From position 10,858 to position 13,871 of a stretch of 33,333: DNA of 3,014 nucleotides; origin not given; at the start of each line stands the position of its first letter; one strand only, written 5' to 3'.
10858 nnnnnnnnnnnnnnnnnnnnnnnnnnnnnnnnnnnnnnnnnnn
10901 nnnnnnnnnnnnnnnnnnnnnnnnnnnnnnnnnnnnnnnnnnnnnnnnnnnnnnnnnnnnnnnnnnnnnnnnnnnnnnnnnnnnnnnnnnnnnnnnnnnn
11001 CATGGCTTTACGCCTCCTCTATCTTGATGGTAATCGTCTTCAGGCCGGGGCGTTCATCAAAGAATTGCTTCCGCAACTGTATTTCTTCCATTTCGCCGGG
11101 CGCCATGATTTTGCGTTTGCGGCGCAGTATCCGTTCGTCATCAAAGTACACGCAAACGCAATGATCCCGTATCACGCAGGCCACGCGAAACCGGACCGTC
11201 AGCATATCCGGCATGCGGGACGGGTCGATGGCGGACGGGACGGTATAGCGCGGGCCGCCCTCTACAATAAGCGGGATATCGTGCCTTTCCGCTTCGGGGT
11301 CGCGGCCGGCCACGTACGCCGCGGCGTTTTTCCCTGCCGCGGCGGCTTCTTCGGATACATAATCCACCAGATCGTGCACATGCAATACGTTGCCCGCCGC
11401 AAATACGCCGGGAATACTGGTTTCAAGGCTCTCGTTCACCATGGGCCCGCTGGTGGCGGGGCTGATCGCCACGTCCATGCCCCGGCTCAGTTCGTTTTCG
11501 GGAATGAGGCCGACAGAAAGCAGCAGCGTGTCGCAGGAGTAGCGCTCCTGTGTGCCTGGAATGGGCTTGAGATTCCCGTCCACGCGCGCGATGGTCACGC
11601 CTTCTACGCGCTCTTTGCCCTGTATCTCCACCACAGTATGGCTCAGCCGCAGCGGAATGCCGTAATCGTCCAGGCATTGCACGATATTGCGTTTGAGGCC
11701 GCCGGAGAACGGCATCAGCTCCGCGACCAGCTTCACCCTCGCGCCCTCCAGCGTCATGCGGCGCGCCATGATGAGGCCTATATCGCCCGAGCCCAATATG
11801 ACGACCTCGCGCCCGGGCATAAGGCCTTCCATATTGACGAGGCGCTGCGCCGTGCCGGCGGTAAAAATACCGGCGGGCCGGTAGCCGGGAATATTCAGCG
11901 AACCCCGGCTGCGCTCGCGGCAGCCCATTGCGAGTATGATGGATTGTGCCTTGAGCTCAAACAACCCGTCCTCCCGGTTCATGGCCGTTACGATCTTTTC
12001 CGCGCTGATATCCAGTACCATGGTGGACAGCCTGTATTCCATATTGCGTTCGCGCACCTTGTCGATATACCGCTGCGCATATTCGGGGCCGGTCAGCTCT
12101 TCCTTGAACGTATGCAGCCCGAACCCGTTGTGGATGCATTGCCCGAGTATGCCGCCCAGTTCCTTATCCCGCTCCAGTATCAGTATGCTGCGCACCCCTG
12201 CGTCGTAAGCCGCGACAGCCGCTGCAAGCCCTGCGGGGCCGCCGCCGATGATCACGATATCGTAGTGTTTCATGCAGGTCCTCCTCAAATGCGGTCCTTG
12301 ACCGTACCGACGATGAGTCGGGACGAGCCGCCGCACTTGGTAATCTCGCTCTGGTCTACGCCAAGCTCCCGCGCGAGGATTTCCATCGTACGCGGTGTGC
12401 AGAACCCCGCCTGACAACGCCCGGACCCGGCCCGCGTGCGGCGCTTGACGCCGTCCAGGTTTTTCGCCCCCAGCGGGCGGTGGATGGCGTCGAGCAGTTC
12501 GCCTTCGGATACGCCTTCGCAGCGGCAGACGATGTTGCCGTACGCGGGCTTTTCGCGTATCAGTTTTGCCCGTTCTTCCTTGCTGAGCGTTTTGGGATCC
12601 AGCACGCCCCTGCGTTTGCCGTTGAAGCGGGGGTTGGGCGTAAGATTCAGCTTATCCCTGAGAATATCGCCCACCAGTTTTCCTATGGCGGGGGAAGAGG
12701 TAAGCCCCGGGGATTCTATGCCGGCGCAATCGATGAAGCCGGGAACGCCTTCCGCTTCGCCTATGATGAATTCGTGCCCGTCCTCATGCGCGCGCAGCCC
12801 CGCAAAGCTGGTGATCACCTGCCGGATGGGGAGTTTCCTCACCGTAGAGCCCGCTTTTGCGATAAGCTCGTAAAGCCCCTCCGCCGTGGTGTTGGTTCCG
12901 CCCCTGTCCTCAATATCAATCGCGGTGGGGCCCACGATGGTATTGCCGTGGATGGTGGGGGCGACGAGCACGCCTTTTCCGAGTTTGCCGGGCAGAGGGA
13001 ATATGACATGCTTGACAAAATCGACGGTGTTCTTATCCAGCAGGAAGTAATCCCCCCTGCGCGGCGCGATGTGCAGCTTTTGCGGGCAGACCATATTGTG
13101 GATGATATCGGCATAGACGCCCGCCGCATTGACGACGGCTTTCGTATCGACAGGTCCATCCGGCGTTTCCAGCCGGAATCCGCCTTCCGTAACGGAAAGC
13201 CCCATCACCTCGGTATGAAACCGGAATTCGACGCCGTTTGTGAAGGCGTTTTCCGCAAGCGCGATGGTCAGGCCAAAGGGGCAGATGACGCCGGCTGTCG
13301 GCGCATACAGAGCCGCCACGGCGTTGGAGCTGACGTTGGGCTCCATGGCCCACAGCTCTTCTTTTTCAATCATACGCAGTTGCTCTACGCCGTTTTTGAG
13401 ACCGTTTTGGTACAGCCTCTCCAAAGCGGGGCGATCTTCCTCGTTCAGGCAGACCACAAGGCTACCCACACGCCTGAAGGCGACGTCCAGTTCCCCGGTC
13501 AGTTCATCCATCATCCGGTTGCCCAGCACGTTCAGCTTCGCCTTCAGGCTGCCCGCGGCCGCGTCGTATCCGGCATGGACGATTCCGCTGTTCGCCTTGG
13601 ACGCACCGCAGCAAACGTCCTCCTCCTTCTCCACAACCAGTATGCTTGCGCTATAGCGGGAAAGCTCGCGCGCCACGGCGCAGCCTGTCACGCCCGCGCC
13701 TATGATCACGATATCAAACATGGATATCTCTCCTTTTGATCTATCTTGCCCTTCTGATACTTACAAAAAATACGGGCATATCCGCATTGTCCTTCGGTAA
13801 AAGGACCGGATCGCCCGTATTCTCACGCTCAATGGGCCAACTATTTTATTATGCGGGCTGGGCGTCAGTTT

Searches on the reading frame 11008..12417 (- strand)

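Call 16: search_protein_families(library=pfam, proteins=[window:11008-12417:-], max_evalue=0.001)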
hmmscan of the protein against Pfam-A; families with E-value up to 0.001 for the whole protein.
window:11008-12417:- (469 aa): 11 families
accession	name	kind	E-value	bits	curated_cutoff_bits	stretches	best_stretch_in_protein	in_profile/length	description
PF07992.20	Pyr_redox_2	-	2.6e-33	116.1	26.1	1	52-352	1-278/291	Pyridine nucleotide-disulphide oxidoreductase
PF13738.12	Pyr_redox_3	-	5e-13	49.4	30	2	55-85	1-31/305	Pyridine nucleotide-disulphide oxidoreductase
PF00890.30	FAD_binding_2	-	3.6e-10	40.1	20.4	1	53-89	1-36/414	FAD binding domain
PF12831.13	FAD_oxidored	-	9e-10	38.8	27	1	53-127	1-74/416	FAD dependent oxidoreductase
PF00070.33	Pyr_redox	-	2.4e-08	34.8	22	1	205-277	2-80/82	Pyridine nucleotide-disulphide oxidoreductase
PF03486.20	HI0933_like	-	8.6e-08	32.4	50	1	53-88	2-36/244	HI0933-like protein Rossmann domain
PF01266.30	DAO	-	2.8e-07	30.8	27.9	1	53-88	1-35/353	FAD dependent oxidoreductase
PF13450.12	NAD_binding_8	-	7.3e-06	26.6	21.9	1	56-90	1-34/68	NAD(P)-binding Rossmann-like domain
PF01494.25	FAD_binding_3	-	1.1e-05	25.3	22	1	52-84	2-34/349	FAD binding domain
PF01946.23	Thi4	-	1.8e-05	24.6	26.2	0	51-89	17-55/235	Thi4 family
PF01134.28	GIDA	-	0.00084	18.9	22.1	1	53-88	1-36/391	Glucose inhibited division protein A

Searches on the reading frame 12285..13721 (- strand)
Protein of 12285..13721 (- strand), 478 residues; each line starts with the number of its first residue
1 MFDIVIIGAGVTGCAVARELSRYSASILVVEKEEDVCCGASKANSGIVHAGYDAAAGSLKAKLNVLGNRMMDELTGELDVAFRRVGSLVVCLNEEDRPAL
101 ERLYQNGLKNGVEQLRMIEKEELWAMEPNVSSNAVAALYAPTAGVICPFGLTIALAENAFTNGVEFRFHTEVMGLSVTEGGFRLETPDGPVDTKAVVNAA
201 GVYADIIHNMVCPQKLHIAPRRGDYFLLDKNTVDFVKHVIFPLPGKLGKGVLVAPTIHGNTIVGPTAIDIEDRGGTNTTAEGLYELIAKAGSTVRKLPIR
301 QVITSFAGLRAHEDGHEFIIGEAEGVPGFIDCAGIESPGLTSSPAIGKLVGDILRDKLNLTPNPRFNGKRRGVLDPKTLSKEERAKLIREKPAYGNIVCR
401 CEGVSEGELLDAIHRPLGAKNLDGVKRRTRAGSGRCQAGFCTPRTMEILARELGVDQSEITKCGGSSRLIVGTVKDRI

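Call 16: search_protein_families(library=pfam, proteins=[window:12285-13721:-], max_evalue=0.001)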
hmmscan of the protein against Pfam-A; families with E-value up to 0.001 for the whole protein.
window:12285-13721:- (478 aa): 11 families
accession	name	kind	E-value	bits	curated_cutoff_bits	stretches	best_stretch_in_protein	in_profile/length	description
PF01266.30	DAO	-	4.9e-73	247.1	27.9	1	3-352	1-352/353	FAD dependent oxidoreductase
PF04324.20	Fer2_BFD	-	8.2e-15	55.3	26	1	397-451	1-50/50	BFD-like [2Fe-2S] binding domain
PF07992.20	Pyr_redox_2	-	1.8e-07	31.3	26.1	1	2-49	1-51/291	Pyridine nucleotide-disulphide oxidoreductase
PF13450.12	NAD_binding_8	-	7.4e-06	26.6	21.9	1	6-42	1-38/68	NAD(P)-binding Rossmann-like domain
PF01494.25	FAD_binding_3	-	3.8e-05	23.5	22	0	3-35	3-35/349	FAD binding domain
PF02254.24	TrkA_N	-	5.4e-05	23.9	23.8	1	4-48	1-45/116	TrkA-N domain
PF13738.12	Pyr_redox_3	-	0.00013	21.8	30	0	5-34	1-31/305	Pyridine nucleotide-disulphide oxidoreductase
PF00070.33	Pyr_redox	-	0.00014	22.8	22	0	4-37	2-35/82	Pyridine nucleotide-disulphide oxidoreductase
PF01134.28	GIDA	-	0.00027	20.6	22.1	1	3-84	1-76/391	Glucose inhibited division protein A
PF00890.30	FAD_binding_2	-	0.00035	20.3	20.4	0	3-55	1-53/414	FAD binding domain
PF05834.18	Lycopene_cycl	-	0.00092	18.8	23.4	0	3-39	1-39/380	Lycopene cyclase protein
